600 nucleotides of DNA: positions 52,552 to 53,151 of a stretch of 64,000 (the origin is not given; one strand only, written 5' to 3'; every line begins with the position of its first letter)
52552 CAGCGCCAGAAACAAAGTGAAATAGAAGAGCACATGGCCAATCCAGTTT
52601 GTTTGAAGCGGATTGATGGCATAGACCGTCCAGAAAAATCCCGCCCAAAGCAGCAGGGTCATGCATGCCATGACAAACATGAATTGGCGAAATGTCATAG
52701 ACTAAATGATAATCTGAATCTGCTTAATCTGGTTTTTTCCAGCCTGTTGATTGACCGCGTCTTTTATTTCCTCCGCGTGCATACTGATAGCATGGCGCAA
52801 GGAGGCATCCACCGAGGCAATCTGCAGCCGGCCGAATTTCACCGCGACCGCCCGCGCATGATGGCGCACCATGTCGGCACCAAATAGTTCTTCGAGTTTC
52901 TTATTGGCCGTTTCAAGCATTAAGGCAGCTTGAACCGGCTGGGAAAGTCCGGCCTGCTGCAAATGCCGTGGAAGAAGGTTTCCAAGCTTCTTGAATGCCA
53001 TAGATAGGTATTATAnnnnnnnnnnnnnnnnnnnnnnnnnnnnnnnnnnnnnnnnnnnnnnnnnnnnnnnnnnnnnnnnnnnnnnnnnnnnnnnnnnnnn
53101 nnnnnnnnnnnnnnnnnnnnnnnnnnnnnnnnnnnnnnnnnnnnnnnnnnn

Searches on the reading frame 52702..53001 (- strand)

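Call 11: search_protein_families(library=pfam, proteins=[window:52702-53001:-])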
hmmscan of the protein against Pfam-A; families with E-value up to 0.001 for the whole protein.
window:52702-53001:- (99 aa): 1 family
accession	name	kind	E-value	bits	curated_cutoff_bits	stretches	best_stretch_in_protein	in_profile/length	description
PF05258.17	DciA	-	3.8e-09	37.1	24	1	6-97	2-89/89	Dna[CI] antecedent, DciA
